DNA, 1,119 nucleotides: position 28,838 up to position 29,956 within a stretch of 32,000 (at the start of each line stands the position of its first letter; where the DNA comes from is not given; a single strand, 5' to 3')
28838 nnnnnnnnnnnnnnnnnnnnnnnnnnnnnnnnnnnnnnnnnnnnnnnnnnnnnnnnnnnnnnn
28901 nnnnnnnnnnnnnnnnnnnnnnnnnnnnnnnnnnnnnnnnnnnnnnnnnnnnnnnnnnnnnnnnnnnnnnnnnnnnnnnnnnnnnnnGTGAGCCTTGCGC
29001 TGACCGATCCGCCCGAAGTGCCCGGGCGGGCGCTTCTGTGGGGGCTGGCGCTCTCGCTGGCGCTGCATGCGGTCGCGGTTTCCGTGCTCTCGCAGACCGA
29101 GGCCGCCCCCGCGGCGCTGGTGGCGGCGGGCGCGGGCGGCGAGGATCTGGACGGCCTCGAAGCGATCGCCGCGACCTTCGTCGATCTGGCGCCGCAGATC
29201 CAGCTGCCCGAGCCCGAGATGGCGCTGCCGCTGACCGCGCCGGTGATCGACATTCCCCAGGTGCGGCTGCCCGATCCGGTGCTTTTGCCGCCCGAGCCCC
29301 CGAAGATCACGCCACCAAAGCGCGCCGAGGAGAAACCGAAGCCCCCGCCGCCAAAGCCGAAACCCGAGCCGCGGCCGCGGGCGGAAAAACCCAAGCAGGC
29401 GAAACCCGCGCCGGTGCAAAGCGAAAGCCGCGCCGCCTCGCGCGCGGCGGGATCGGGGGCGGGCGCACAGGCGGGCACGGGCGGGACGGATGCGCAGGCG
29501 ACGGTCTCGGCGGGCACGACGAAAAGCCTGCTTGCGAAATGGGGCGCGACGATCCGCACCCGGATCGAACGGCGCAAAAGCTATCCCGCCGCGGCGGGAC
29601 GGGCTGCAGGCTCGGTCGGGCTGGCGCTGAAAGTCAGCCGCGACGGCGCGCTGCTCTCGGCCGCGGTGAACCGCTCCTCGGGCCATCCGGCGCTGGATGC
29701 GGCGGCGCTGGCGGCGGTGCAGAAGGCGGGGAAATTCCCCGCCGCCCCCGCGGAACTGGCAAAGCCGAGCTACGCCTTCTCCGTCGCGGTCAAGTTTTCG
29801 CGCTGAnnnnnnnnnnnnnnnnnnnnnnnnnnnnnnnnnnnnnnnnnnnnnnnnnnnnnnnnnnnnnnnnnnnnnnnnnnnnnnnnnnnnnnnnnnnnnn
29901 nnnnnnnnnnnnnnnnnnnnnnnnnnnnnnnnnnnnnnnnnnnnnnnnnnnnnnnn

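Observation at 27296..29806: Cobalamin riboswitch whose only downstream genes are a receptor-less exbB-exbD-tonB operon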

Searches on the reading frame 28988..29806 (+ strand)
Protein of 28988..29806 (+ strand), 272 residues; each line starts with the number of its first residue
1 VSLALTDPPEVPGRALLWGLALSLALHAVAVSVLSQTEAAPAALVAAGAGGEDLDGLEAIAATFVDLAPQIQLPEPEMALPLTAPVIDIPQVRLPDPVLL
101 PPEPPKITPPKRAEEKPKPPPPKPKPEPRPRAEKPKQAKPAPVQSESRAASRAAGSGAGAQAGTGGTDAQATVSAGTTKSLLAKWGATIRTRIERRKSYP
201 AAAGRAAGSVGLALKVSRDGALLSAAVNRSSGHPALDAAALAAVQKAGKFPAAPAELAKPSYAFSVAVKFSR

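Call 3: search_protein_families(library=pfam, proteins=[window:28988-29806:+])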
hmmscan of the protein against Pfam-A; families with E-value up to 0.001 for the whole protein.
window:28988-29806:+ (272 aa): 3 families
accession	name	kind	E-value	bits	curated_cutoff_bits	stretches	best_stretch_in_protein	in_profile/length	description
PF03544.19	TonB_C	-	4e-11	43.7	24.6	1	197-270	3-77/79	Gram-negative bacterial TonB protein C-terminal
PF13103.11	TonB_2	-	2.4e-09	37.6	22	1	183-256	2-73/85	TonB C terminal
PF06519.16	TolA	-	4.4e-06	27.2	25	1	175-255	6-82/96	TolA C-terminal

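Call 9: find_encoding_contigs(protein=window:28988-29806:+, flank=10000, max_places=10)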
Protein window:28988-29806:+ (272 aa): no gene with exactly this product is on record in the collection.

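Call 12: find_homologous_proteins(query=window:28988-29806:+)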
Query window:28988-29806:+ (272 aa): 73 proteins with E <= 0.001 among 8000 candidates.
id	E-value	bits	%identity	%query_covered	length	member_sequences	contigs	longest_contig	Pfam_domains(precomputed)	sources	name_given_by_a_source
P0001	2.2e-146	505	91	100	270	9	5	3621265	PF03544.20,PF13103.12,PF06519.17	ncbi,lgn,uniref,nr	ncbi:TonB family protein [Rhodobacter capsulatus]|uniref:energy transducer TonB family protein n=1 T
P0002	3.5e-144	497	91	100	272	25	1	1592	PF03544.20,PF13103.12,PF06519.17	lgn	-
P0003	1.9e-123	429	81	100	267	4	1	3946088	PF16031.11,PF03544.20,PF13103.12,PF06519.17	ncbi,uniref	ncbi:energy transducer TonB family protein [Rhodobacter capsulatus]|uniref:energy transducer TonB fa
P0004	5.9e-122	425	81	100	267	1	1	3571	PF16031.11,PF03544.20,PF13103.12,PF06519.17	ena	-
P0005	7.7e-122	424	80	100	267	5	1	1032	PF16031.11,PF03544.20,PF13103.12,PF06519.17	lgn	-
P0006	2.6e-119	416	79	100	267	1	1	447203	PF03544.20,PF13103.12,PF06519.17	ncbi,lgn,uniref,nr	ncbi:outer membrane transport energization protein TonB [Rhodobacter viridis]|uniref:Outer membrane 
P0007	1.4e-117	410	78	100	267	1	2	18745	PF16031.11,PF03544.20,PF13103.12,PF06519.17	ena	-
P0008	7.6e-116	405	75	100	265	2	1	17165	PF16031.11,PF03544.20,PF13103.12,PF06519.17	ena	-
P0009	1.2e-113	397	76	100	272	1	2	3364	PF03544.20,PF13103.12,PF06519.17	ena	-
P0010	4.3e-110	386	76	100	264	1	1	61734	PF03544.20,PF13103.12,PF06519.17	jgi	-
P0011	4.9e-110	385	75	100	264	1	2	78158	PF03544.20,PF13103.12,PF06519.17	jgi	-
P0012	8.1e-110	385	74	100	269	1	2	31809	PF03544.20,PF13103.12,PF06519.17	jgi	-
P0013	8.6e-110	385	74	100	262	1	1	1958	PF03544.20,PF13103.12,PF06519.17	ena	-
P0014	2.6e-98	347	67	100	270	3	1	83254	PF03544.20,PF13103.12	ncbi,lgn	-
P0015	1.2e-93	332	65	100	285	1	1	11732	PF03544.20,PF13103.12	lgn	-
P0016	1.5e-87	312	62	100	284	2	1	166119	PF03544.20,PF13103.12,PF06519.17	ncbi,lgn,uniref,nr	ncbi:energy transducer TonB family protein [Rhodobacter maris]|uniref:Outer membrane transport energ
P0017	8.7e-87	309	62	100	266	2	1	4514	PF03544.20,PF13103.12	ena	-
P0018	2.4e-84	301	62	96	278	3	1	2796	PF03544.20,PF13103.12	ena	-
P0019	2.6e-84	301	63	100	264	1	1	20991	PF03544.20,PF13103.12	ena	-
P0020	6.8e-84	300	62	100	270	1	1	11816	PF03544.20,PF13103.12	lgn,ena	-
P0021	8.3e-77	277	57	100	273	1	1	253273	PF03544.20,PF13103.12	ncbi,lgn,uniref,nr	ncbi:hypothetical protein CKO11_04780 [Rhodobacter sp. TJ_12]|uniref:TonB family protein n=1 Tax=Rho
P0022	2.9e-75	272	72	36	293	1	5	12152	PF03544.20,PF13103.12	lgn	-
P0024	3.7e-69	252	56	100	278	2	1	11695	PF03544.20,PF13103.12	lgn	-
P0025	1.7e-66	243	73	36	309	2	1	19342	PF03544.20,PF13103.12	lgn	-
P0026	4.6e-53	199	52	93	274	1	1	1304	PF03544.20,PF13103.12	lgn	-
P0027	4.3e-51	192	48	93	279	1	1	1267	PF03544.20,PF13103.12,PF06519.17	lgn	-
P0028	1.1e-48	184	49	95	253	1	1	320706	PF03544.20,PF13103.12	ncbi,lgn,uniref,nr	ncbi:hypothetical protein CKO11_03200 [Rhodobacter sp. TJ_12]|uniref:TonB family protein n=1 Tax=Rho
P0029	1.6e-47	181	45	85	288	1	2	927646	PF03544.20,PF13103.12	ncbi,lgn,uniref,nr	ncbi:TonB family protein [Phaeovulum vinaykumarii]|uniref:Outer membrane transport energization prot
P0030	1.7e-47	181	48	78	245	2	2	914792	PF03544.20,PF13103.12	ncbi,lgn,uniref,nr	ncbi:protein TonB [Rhodobacter aestuarii]|uniref:Protein TonB n=1 Tax=Rhodobacter aestuarii TaxID=45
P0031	1.1e-46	178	41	81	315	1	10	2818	PF03544.20,PF13103.12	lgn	-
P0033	7.6e-40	156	57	38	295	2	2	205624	PF03544.20,PF13103.12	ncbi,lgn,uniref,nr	ncbi:MAG: energy transducer TonB [Pseudotabrizicola sp.]|uniref:energy transducer TonB family protei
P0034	1.6e-36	145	39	85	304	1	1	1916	PF03544.20,PF13103.12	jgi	jgi:periplasmic protein TonB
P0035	7.3e-36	142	62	38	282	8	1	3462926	PF03544.20,PF13103.12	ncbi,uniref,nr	ncbi:hypothetical protein LPB142_04755 [Rhodobacter xanthinilyticus]|uniref:TonB C-terminal domain-c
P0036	1.2e-35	142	54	37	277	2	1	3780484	PF03544.20,PF13103.12,PF06519.17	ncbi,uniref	ncbi:TonB family protein [Celeribacter sp. SCSIO 80788]|uniref:TonB family protein n=1 Tax=Celeribac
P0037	1.5e-33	135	63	33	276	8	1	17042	PF03544.20,PF13103.12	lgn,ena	-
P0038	2.2e-30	124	49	55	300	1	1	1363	PF03544.20,PF13103.12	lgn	-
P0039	4.2e-30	124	57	38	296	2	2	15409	PF03544.20,PF13103.12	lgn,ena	-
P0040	3.6e-29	121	61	38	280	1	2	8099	PF03544.20,PF13103.12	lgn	-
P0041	1.8e-28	118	57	36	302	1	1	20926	PF03544.20,PF13103.12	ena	-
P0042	4.4e-28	117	56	38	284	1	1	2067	PF03544.20,PF13103.12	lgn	-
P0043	1.2e-26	112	56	38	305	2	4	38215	PF03544.20,PF13103.12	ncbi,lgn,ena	-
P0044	9.1e-26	109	62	31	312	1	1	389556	PF03544.20,PF13103.12,PF06519.17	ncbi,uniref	ncbi:energy transducer TonB [Plastorhodobacter daqingensis]|uniref:Energy transducer TonB n=1 Tax=Pl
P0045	2.0e-25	108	50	47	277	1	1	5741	PF03544.20,PF13103.12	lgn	-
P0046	2.9e-25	108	38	91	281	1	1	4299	PF03544.20,PF13103.12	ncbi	ncbi:MAG: hypothetical protein RLZZ563_1417 [Pseudomonadota bacterium]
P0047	7.3e-25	106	51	43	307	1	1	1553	PF03544.20,PF13103.12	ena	-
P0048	2.0e-24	105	43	68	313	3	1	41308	PF03544.20,PF13103.12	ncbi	-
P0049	4.7e-24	104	52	46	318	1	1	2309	PF03544.20,PF13103.12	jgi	-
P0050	1.7e-23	102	49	40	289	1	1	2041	PF03544.20,PF13103.12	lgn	-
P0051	2.1e-22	98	45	21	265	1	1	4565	PF03544.20,PF13103.12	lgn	-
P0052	5.1e-21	94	47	43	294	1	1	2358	PF03544.20,PF13103.12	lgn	-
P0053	3.6e-20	91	46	63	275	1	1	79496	PF03544.20,PF13103.12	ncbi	-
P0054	1.2e-19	89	50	38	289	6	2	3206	PF03544.20,PF13103.12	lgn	-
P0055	1.5e-14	73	53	19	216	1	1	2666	PF03544.20,PF13103.12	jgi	jgi:protein TonB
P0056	1.6e-13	69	39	53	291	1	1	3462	PF03544.20,PF13103.12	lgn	-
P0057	1.1e-8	53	-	-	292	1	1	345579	PF03544.20,PF13103.12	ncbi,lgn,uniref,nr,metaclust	ncbi:energy transducer TonB [Azospirillum halopraeferens]|uniref:energy transducer TonB n=1 Tax=Azos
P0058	2.7e-8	52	33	55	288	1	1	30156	PF03544.20,PF13103.12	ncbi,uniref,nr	ncbi:energy transducer TonB [Azospirillum sp. B506]|uniref:energy transducer TonB n=1 Tax=Azospirill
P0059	6.7e-8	51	37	34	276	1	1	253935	PF03544.20,PF13103.12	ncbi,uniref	ncbi:energy transducer TonB [Rhodovulum sp. DZ06]|uniref:energy transducer TonB n=1 Tax=Rhodovulum s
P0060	8.8e-7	47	35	53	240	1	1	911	PF03544.20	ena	-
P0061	1.5e-5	43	36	44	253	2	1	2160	PF03544.20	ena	-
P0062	1.5e-5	43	-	-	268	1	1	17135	PF03544.20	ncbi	-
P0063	2.2e-5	43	-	-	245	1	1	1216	PF03544.20,PF13103.12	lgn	-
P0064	4.1e-5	42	-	-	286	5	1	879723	PF03544.20,PF13103.12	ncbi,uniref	ncbi:energy transducer TonB [Azospirillum sp. HJ39]|uniref:energy transducer TonB n=1 Tax=Azospirill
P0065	4.4e-5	42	34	32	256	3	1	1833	PF03544.20,PF13103.12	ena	-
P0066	6.0e-5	41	-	-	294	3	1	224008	PF03544.20,PF13103.12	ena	-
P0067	8.9e-5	41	-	-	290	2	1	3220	PF03544.20,PF13103.12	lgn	-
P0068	1.6e-4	40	30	68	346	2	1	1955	PF03544.20,PF13103.12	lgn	-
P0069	2.0e-4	39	-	-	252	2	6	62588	PF03544.20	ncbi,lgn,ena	-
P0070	3.1e-4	39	-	-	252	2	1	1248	PF03544.20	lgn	-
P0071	5.5e-4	38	35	53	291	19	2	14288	PF03544.20,PF13103.12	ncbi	-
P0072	8.4e-4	37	32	57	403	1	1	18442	PF03544.20,PF13103.12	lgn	-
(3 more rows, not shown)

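Call 14: find_encoding_contigs(protein=P0006, flank=8000, max_places=2)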
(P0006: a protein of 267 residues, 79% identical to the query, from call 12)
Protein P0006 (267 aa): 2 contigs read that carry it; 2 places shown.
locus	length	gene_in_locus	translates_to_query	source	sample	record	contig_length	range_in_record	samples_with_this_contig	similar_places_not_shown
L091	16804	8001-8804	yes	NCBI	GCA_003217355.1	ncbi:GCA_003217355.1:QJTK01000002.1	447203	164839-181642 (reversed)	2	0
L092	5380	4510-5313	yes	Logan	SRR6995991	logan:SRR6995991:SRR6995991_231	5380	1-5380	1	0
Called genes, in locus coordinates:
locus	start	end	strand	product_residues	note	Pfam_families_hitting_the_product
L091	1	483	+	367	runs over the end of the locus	PF03372:Exo_endo_phos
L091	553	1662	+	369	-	PF00180:Iso_dh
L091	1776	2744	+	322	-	PF00892:EamA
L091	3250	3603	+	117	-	PF04071:zf-like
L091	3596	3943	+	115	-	-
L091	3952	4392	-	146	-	PF00376:MerR, PF13411:MerR_1, PF09278:MerR-DNA-bind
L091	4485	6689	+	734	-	PF00403:HMA, PF00122:E1-E2_ATPase, PF00702:Hydrolase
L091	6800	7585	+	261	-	PF01618:MotA_ExbB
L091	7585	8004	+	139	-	PF02472:ExbD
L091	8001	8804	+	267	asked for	PF06519:TolA (weak), PF13103:TonB_2, PF03544:TonB_C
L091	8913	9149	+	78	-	-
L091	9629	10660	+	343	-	PF00356:LacI, PF00532:Peripla_BP_1, PF13407:Peripla_BP_4, PF13377:Peripla_BP_3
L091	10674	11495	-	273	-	-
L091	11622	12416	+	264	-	PF00459:Inositol_P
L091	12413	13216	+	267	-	PF02348:CTP_transf_3, PF12804:NTP_transf_3 (faint)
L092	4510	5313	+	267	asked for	PF06519:TolA (weak), PF13103:TonB_2, PF03544:TonB_C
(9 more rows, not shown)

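Call 15: find_encoding_contigs(protein=P0016, flank=8000, max_places=2)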
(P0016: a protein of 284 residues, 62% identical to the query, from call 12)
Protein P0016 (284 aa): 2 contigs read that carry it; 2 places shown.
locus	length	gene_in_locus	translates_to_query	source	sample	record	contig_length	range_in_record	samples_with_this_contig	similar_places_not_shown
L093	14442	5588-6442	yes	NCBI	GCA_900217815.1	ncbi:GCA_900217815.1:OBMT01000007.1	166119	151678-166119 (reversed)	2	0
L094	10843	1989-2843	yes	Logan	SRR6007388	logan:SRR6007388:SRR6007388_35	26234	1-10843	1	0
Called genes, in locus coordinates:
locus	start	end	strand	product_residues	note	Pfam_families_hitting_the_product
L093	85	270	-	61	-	PF13356:Arm-DNA-bind_3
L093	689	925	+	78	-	-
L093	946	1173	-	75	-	-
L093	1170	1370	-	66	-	-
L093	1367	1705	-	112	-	-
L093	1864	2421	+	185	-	-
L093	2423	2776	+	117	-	-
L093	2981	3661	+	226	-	PF20172:DUF6538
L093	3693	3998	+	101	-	-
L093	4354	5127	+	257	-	PF01618:MotA_ExbB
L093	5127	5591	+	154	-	PF02472:ExbD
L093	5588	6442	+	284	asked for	PF06519:TolA (weak), PF13103:TonB_2, PF03544:TonB_C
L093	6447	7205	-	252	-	PF00392:GntR, PF07729:FCD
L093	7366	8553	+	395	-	PF13433:Peripla_BP_5, PF13458:Peripla_BP_6, PF01094:ANF_receptor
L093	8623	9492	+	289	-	PF02653:BPD_transp_2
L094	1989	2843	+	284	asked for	PF06519:TolA (weak), PF13103:TonB_2, PF03544:TonB_C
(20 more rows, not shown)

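Call 16: find_encoding_contigs(protein=P0021, flank=8000, max_places=2)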
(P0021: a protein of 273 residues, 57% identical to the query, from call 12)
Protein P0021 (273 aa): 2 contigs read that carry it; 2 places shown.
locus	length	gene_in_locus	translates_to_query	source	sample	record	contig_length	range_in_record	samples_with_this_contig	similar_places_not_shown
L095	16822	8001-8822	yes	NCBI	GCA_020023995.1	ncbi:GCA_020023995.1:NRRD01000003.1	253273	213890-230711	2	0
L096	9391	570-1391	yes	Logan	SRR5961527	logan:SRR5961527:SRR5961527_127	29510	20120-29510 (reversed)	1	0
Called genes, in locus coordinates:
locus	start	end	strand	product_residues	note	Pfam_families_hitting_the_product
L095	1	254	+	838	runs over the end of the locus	PF01926:MMR_HSR1, PF02421:FeoB_N, PF17910:FeoB_Cyto (weak), PF07670:Gate, PF07664:FeoB_C, PF07670:Gate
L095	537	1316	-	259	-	PF00005:ABC_tran, PF02463:SMC_N (faint), PF13304:AAA_21 (faint)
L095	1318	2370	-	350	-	PF01032:FecCD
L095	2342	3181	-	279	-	PF01497:Peripla_BP_2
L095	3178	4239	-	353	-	PF05171:HemS, PF06228:ChuX_HutX, PF05171:HemS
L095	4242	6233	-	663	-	PF07715:Plug, PF00593:TonB_dep_Rec_b-barrel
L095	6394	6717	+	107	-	PF03992:ABM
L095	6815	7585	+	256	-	PF01618:MotA_ExbB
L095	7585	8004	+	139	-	PF02472:ExbD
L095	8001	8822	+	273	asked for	PF13103:TonB_2, PF03544:TonB_C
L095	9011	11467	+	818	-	PF05231:MASE1, PF00512:HisKA, PF02518:HATPase_c, PF00072:Response_reg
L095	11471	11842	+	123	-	PF00072:Response_reg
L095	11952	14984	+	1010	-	PF21623:HK_sensor_dom_bact, PF00989:PAS, PF08448:PAS_4, PF13426:PAS_9, PF08447:PAS_3, PF00989:PAS, PF08447:PAS_3, PF13426:PAS_9, +5 more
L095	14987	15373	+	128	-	PF00072:Response_reg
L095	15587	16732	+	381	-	PF01627:Hpt (weak), PF00072:Response_reg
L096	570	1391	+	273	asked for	PF13103:TonB_2, PF03544:TonB_C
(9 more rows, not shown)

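Call 19: find_encoding_contigs(protein=P0003, flank=8000, max_places=2)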
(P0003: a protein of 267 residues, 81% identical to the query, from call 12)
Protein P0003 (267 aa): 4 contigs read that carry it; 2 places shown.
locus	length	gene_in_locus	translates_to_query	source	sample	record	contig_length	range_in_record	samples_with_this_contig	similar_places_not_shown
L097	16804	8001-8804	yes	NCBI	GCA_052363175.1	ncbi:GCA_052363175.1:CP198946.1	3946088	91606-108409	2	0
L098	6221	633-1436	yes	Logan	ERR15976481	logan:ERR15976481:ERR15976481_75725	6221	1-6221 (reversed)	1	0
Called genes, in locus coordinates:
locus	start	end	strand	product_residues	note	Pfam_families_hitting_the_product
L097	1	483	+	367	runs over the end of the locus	PF03372:Exo_endo_phos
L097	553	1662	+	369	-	PF00180:Iso_dh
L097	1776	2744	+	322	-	PF00892:EamA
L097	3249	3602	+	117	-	PF04071:zf-like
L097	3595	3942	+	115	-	-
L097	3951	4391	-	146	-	PF00376:MerR, PF13411:MerR_1, PF09278:MerR-DNA-bind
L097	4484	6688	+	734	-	PF00403:HMA, PF00122:E1-E2_ATPase, PF00702:Hydrolase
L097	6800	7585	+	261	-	PF01618:MotA_ExbB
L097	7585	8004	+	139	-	PF02472:ExbD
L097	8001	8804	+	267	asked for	PF16031:TonB_N (weak), PF06519:TolA (weak), PF13103:TonB_2, PF03544:TonB_C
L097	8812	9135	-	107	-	PF03992:ABM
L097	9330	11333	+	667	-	PF07715:Plug, PF00593:TonB_dep_Rec_b-barrel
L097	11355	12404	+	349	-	PF05171:HemS, PF06228:ChuX_HutX, PF05171:HemS, PF06228:ChuX_HutX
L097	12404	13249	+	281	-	PF01497:Peripla_BP_2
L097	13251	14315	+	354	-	PF01032:FecCD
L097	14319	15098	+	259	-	PF00005:ABC_tran, PF13401:AAA_22 (faint), PF13304:AAA_21 (faint)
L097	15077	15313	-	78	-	PF09012:FeoC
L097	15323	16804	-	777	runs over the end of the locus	PF01926:MMR_HSR1, PF02421:FeoB_N, PF17910:FeoB_Cyto, PF07670:Gate, PF07664:FeoB_C, PF07670:Gate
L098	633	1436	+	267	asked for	PF16031:TonB_N (weak), PF06519:TolA (weak), PF13103:TonB_2, PF03544:TonB_C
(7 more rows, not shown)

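Call 20: find_encoding_contigs(protein=P0014, flank=8000, max_places=2)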
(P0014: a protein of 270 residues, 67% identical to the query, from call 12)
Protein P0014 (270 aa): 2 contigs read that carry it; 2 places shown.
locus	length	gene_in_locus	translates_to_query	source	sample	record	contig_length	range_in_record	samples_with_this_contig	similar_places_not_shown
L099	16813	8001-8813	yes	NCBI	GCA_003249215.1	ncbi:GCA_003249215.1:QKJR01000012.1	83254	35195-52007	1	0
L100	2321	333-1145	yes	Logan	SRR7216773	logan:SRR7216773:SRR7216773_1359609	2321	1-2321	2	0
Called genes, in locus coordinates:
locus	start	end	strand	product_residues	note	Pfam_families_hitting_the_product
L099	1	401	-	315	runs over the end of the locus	PF01032:FecCD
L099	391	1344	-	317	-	PF01032:FecCD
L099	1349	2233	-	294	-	PF01497:Peripla_BP_2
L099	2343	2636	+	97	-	PF09981:DUF2218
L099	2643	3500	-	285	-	PF00756:Esterase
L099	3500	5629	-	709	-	PF07715:Plug, PF00593:TonB_dep_Rec_b-barrel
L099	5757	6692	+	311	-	PF00165:HTH_AraC (faint), PF12833:HTH_18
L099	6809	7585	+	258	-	PF01618:MotA_ExbB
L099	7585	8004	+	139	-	PF02472:ExbD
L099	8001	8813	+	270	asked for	PF13103:TonB_2, PF03544:TonB_C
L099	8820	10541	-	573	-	PF00528:BPD_transp_1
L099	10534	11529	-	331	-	PF13531:SBP_bac_11, PF01547:SBP_bac_1, PF13416:SBP_bac_8, PF13343:SBP_bac_6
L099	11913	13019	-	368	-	PF20703:nSTAND1 (weak), PF00005:ABC_tran, PF13401:AAA_22 (faint), PF13304:AAA_21 (weak)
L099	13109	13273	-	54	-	-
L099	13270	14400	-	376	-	PF04143:Sulf_transp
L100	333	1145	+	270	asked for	PF13103:TonB_2, PF03544:TonB_C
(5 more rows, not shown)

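Call 37: search_protein_families(library=ncbifam, proteins=[window:28988-29806:+])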
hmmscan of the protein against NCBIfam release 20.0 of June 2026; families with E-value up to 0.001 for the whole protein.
window:28988-29806:+ (272 aa): 3 families
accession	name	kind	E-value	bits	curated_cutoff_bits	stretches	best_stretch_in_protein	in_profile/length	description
TIGR01352.1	tonB_Cterm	subfamily_domain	3.3e-14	53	27.1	1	198-271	2-74/76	TonB family protein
TIGR02794.1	tolA_full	equivalog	4.1e-11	42.7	59.45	1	137-257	239-348/362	cell envelope integrity protein TolA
NF008083.0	PRK10819.1-4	equivalog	0.00022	21.3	448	1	71-222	53-188/239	TonB system transport protein TonB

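Call 38: find_encoding_contigs(protein=P0011, flank=7000, max_places=1)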
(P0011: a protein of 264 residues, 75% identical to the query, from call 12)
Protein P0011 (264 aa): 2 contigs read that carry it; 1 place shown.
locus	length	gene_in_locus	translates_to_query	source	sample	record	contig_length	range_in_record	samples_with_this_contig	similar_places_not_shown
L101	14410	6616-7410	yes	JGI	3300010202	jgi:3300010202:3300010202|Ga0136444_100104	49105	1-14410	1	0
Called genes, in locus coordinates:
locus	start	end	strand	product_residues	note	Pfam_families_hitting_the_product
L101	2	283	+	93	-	?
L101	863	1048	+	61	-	-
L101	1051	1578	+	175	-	-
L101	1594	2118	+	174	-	PF00589:Phage_integrase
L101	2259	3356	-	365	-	PF00581:Rhodanese, PF26341:AAA_SelU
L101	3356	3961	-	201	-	PF03734:YkuD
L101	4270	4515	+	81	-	PF04324:Fer2_BFD (weak)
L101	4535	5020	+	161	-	PF00210:Ferritin, PF02915:Rubrerythrin (faint)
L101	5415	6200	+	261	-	PF01618:MotA_ExbB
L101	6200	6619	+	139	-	PF02472:ExbD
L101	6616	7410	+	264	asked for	PF06519:TolA (weak), PF13103:TonB_2, PF03544:TonB_C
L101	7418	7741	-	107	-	PF03992:ABM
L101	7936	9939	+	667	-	PF07715:Plug, PF00593:TonB_dep_Rec_b-barrel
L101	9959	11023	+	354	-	PF05171:HemS, PF06228:ChuX_HutX, PF05171:HemS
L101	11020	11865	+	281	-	PF01497:Peripla_BP_2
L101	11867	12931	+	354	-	PF01032:FecCD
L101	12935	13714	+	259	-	PF00005:ABC_tran, PF13304:AAA_21 (faint)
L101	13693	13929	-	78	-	PF09012:FeoC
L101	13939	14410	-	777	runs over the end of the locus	PF01926:MMR_HSR1, PF02421:FeoB_N, PF17910:FeoB_Cyto, PF07670:Gate, PF07664:FeoB_C, PF07670:Gate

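Call 39: find_encoding_contigs(protein=P0012, flank=7000, max_places=1)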
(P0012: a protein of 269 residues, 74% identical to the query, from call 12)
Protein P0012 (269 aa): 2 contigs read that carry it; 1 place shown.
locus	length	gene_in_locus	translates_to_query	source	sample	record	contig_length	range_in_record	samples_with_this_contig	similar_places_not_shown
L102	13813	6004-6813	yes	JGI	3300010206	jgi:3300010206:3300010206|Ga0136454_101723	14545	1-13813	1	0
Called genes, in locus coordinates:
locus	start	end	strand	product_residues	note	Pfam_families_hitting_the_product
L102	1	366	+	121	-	?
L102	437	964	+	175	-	-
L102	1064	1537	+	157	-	PF00589:Phage_integrase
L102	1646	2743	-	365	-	PF00581:Rhodanese, PF26341:AAA_SelU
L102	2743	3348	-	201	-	PF03734:YkuD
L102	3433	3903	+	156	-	PF04324:Fer2_BFD (weak)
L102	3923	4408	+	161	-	PF00210:Ferritin, PF02915:Rubrerythrin (faint)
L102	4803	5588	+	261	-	PF01618:MotA_ExbB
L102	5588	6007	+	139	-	PF02472:ExbD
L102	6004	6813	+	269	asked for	PF06519:TolA (weak), PF13103:TonB_2, PF03544:TonB_C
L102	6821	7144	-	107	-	PF03992:ABM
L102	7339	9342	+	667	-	PF07715:Plug, PF00593:TonB_dep_Rec_b-barrel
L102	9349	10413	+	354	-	PF05171:HemS, PF06228:ChuX_HutX, PF05171:HemS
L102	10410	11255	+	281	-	PF01497:Peripla_BP_2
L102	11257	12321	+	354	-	PF01032:FecCD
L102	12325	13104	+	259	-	PF00005:ABC_tran, PF13304:AAA_21 (faint)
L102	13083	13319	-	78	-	PF09012:FeoC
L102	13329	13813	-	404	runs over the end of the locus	?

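Call 40: find_encoding_contigs(protein=P0001, flank=7000, max_places=2)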
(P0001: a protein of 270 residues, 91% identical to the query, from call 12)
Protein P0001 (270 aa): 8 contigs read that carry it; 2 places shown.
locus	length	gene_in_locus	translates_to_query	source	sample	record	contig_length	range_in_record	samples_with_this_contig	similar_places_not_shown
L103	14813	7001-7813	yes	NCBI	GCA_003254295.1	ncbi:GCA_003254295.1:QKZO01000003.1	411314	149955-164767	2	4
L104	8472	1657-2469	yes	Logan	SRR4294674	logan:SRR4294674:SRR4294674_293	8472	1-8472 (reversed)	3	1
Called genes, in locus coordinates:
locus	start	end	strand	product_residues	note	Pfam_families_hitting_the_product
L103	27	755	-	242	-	PF00106:adh_short, PF08659:KR, PF13561:adh_short_C2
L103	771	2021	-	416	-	PF02653:BPD_transp_2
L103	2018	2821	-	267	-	PF00005:ABC_tran, PF02463:SMC_N (faint), PF13304:AAA_21 (weak)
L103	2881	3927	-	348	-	PF00532:Peripla_BP_1 (weak), PF13407:Peripla_BP_4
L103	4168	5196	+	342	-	PF00356:LacI, PF13377:Peripla_BP_3 (faint), PF00532:Peripla_BP_1 (weak), PF13407:Peripla_BP_4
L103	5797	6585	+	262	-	PF01618:MotA_ExbB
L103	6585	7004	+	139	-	PF02472:ExbD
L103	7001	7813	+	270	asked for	PF06519:TolA (weak), PF13103:TonB_2, PF03544:TonB_C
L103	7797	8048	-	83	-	PF20135:DUF6525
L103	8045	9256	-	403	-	PF02492:cobW, PF07683:CobW_C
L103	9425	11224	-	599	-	PF03717:PBP_dimer, PF00905:Transpeptidase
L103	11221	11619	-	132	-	-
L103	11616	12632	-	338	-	PF01795:Methyltransf_5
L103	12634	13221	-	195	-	PF02381:MraZ (weak), PF04014:MazE_antitoxin (faint), PF02381:MraZ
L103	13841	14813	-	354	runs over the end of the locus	PF01883:FeS_assembly_P (weak), PF01656:CbiA, PF02374:ArsA_ATPase (faint), PF09140:MipZ, PF10609:ParA, PF13614:AAA_31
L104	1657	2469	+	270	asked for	PF06519:TolA (weak), PF13103:TonB_2, PF03544:TonB_C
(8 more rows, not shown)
